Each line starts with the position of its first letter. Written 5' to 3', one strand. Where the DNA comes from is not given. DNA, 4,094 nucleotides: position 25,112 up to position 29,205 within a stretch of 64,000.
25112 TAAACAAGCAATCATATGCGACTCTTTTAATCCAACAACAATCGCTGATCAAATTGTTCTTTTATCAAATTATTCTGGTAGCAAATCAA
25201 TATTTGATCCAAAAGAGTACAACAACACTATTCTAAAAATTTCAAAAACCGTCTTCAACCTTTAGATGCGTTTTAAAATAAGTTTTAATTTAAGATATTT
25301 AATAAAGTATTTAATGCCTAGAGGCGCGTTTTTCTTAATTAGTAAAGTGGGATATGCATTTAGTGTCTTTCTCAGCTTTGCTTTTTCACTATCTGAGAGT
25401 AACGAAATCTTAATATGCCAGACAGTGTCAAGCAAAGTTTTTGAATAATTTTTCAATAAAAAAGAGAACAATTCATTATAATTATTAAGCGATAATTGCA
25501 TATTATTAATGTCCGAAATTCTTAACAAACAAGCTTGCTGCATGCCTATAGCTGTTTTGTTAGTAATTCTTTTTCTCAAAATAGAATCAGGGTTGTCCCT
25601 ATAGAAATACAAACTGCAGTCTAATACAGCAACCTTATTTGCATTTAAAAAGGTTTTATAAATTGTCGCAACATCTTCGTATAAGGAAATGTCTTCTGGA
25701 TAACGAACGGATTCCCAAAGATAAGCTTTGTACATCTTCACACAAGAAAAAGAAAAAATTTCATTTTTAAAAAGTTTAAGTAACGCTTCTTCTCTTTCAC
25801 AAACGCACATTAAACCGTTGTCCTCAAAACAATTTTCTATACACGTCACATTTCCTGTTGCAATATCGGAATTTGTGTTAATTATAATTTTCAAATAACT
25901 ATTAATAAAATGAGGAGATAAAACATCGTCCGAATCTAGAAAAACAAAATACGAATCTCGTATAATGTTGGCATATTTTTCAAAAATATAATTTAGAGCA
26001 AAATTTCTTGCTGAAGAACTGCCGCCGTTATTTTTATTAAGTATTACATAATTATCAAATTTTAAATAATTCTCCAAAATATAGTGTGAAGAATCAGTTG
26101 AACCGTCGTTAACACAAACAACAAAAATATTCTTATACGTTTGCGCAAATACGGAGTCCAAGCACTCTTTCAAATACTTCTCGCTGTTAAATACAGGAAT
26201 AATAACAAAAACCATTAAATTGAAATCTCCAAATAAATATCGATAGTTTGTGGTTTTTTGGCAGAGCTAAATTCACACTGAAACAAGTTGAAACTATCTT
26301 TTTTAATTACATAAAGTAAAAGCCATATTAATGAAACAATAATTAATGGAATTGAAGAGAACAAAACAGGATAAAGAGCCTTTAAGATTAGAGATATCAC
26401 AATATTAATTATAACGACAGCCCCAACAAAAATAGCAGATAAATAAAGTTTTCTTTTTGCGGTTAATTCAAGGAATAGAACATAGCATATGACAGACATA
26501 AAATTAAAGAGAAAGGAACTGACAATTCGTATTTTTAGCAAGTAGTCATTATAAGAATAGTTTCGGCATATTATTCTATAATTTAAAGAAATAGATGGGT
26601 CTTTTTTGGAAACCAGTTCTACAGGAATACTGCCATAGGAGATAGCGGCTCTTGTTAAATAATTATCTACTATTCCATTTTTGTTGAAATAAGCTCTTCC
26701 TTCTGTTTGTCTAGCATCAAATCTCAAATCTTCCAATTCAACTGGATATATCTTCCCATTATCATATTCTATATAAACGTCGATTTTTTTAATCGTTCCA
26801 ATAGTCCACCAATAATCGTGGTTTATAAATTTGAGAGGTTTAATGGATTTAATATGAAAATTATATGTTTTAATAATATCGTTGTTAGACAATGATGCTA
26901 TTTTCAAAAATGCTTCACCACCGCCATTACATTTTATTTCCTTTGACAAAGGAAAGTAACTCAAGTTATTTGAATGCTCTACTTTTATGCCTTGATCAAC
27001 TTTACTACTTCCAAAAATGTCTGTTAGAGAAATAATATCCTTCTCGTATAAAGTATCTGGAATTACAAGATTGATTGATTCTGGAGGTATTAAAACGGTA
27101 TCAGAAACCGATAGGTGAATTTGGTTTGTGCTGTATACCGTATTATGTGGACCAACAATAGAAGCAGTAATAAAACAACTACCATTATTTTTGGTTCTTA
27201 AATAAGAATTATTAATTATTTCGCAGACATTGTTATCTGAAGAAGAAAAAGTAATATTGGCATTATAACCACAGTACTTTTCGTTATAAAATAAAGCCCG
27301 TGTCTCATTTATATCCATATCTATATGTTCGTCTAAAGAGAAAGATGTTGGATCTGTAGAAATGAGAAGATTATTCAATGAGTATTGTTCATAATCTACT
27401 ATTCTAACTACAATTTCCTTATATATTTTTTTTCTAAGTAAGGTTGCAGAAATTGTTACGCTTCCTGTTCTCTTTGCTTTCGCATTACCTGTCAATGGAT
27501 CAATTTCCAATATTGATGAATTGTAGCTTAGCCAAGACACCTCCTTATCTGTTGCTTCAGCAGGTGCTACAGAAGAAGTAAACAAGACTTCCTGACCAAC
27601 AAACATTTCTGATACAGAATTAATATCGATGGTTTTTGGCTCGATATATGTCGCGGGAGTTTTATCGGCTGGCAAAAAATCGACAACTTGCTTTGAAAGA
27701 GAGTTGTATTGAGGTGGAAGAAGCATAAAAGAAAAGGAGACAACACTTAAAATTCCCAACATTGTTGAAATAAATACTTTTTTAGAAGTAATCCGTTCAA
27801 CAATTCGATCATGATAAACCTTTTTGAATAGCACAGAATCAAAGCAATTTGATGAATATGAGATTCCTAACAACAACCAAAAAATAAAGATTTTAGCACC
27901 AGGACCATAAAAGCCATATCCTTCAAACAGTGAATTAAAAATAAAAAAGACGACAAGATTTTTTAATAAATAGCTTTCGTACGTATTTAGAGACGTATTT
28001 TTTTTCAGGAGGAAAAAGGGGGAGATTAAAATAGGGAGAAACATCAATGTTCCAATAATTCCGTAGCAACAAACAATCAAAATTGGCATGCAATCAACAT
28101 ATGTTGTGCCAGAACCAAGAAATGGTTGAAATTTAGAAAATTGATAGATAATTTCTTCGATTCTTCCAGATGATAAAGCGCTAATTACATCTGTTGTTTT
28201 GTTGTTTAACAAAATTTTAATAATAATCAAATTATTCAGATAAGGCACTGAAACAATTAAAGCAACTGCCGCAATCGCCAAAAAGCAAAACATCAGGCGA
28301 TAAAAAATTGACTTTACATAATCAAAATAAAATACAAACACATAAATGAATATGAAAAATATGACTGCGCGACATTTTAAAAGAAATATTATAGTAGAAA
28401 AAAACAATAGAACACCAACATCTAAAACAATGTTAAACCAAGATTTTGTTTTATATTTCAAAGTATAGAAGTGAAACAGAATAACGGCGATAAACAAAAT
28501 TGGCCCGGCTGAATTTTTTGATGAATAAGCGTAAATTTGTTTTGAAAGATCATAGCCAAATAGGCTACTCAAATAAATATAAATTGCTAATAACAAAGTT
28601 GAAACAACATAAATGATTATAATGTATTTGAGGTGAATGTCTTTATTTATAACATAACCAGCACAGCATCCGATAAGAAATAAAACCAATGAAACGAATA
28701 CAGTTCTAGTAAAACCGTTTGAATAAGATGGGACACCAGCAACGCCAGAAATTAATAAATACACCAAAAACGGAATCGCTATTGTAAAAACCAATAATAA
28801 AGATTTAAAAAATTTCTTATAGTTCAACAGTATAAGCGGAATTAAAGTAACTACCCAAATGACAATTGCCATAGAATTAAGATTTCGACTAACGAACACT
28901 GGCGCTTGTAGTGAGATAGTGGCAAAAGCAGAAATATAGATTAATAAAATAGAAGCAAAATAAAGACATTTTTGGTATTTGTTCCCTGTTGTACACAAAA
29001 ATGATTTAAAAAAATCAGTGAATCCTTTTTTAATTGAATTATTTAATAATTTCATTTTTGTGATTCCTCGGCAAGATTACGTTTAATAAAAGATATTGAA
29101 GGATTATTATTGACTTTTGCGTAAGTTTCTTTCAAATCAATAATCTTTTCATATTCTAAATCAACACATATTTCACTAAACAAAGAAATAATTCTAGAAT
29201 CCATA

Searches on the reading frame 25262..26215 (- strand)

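Call 24: search_protein_families(library=padloc, proteins=[window:25262-26215:-], max_evalue=0.001)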
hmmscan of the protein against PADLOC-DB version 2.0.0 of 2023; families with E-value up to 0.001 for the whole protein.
window:25262-26215:- (317 aa): 0 families

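Call 25: search_protein_families(library=pfam, proteins=[window:25262-26215:-], max_evalue=0.001)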
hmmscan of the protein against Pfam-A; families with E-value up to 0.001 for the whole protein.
window:25262-26215:- (317 aa): 2 families
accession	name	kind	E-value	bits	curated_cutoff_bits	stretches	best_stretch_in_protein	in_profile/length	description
PF00535.33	Glycos_transf_2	-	5.5e-28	98.4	23.3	1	4-162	2-159/168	Glycosyl transferase family 2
PF13641.12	Glyco_tranf_2_3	-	1.4e-11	45.3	27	1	3-124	4-124/230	Glycosyltransferase like family 2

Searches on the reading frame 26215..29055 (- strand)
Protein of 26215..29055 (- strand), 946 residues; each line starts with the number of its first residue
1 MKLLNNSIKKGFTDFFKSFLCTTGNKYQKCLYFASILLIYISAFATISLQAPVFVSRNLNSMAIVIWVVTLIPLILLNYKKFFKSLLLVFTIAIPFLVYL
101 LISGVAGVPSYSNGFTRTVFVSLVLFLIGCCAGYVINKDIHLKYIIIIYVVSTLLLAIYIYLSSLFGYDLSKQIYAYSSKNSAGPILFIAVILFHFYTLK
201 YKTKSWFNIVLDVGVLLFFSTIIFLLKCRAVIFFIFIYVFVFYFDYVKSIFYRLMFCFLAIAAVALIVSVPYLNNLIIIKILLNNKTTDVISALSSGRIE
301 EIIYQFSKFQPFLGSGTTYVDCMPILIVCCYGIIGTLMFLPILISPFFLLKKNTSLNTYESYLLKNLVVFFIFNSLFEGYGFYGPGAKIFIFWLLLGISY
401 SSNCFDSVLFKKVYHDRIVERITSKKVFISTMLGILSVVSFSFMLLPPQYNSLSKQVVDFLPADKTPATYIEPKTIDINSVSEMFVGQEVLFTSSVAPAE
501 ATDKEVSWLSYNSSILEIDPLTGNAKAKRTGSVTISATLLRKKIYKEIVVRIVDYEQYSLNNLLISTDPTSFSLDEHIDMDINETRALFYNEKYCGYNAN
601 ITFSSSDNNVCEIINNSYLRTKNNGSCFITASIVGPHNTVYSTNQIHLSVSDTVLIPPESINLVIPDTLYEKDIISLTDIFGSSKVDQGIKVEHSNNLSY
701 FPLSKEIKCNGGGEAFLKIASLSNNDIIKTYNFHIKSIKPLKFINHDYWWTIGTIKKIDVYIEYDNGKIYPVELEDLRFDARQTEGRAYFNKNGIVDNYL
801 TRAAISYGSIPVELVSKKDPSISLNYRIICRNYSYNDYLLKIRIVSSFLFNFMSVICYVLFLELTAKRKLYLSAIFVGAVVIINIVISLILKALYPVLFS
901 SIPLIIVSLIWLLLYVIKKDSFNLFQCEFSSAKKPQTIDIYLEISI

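Call 90: search_protein_families(library=pfam, proteins=[window:26215-29055:-], max_evalue=0.001)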
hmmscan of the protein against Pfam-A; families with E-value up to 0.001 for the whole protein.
window:26215-29055:- (946 aa): 2 families
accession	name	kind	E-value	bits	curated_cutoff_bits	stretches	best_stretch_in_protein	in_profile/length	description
PF02368.24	Big_2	-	2e-08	34.5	22.8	1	485-539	15-68/79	Bacterial Ig-like domain (group 2)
PF25354.1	Ig_NUP210_16th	-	2.5e-06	27.3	27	1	479-535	5-59/72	NUP210-like, Ig-like domain 16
